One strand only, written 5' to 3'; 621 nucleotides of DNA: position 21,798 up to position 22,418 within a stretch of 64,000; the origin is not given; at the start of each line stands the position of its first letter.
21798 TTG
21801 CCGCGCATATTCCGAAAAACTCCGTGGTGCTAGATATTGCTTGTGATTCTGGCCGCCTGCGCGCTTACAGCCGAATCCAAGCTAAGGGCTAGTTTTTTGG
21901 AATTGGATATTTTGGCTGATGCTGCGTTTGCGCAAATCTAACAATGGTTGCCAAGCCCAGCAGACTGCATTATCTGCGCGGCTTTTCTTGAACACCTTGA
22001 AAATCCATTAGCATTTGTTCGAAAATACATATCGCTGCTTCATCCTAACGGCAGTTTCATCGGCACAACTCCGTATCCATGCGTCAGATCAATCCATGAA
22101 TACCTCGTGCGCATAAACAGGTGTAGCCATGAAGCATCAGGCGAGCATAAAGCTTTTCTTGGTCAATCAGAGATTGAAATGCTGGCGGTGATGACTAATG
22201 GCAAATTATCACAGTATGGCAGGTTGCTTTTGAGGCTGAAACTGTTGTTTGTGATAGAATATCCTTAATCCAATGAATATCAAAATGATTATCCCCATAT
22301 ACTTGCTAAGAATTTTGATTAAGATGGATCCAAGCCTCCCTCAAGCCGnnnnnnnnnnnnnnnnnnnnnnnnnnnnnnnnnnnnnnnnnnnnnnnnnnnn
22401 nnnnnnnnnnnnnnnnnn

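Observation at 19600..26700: Low-GC sub-island inside the glycan locus carrying three apparently disrupted genes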

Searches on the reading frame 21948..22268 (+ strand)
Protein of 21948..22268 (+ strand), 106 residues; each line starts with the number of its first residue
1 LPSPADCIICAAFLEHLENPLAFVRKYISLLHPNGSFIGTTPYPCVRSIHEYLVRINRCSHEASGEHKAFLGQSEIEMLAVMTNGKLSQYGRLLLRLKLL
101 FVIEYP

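Call 42: search_protein_families(library=ncbifam, proteins=[P0127, P0130], max_evalue=0.1)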
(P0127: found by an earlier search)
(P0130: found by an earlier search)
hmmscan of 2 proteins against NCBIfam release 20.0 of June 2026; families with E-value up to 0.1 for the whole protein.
P0127 (318 aa): 20 families
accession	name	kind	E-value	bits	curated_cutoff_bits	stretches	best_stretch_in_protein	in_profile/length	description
TIGR04182.1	glyco_TIGR04182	equivalog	2.4e-27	96.1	325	1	4-298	3-289/293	S-layer glycoprotein N-glycosyltransferase AglJ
NF058614.1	PPMAGASynPpgS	equivalog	2.1e-25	89.5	370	1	5-188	4-186/226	polyprenyl-phospho-N-acetylgalactosaminyl synthase PpgS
NF041391.1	DPhHxTase_Halo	equivalog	1.4e-14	53.7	375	1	9-181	3-166/213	dolichyl-phosphate hexose transferase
NF047588.1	GlcsyltransPgfSStrep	equivalog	7.7e-13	48.3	500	1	1-175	1-174/308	glycosyltransferase PgfS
NF007986.1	PRK10714.1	equivalog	1.5e-08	34.1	529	1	2-291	7-292/316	undecaprenyl-phosphate 4-deoxy-4-formamido-L-arabinose transferase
NF041875.1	EPS_EpsD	equivalog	1.9e-08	34.1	370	1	5-100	3-97/325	exopolysaccharide biosynthesis glycosyltransferase EpsD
TIGR04283.1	glyco_like_mftF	equivalog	1.4e-07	31.4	182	1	5-74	3-73/221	TIGR04283 family arsenosugar biosynthesis glycosyltransferase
NF007482.0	PRK10073.1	equivalog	3.5e-07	29.6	423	1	2-94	7-97/334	glycosyltransferase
TIGR03965.1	mycofact_glyco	equivalog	4.3e-06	25.9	280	1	5-92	78-164/467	mycofactocin biosynthesis glycosyltransferase MftF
NF050113.1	gal_furan_GlfT1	equivalog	7.3e-06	25.5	330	1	13-99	11-96/290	galactofuranosyltransferase GlfT1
TIGR03937.1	PgaC_IcaA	equivalog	1.2e-05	24.5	422.3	1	5-104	49-147/407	poly-beta-1,6-N-acetyl-D-glucosamine synthase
NF047683.1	TeichurnBiosyTuaG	equivalog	5.5e-05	22.9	400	1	5-99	10-103/252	teichuronic acid biosynthesis protein TuaG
TIGR01556.1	rhamnosyltran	subfamily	0.00013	21.2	200.55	1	16-96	10-87/281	rhamnosyltransferase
NF010496.0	PRK13915.1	equivalog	0.00015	21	262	1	5-109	35-144/307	glucosyl-3-phosphoglycerate synthase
TIGR03469.1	HpnB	hypoth_equivalog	0.00028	20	379.25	1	5-114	48-167/386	hopene-associated glycosyltransferase HpnB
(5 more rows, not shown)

P0130 (714 aa): 0 families
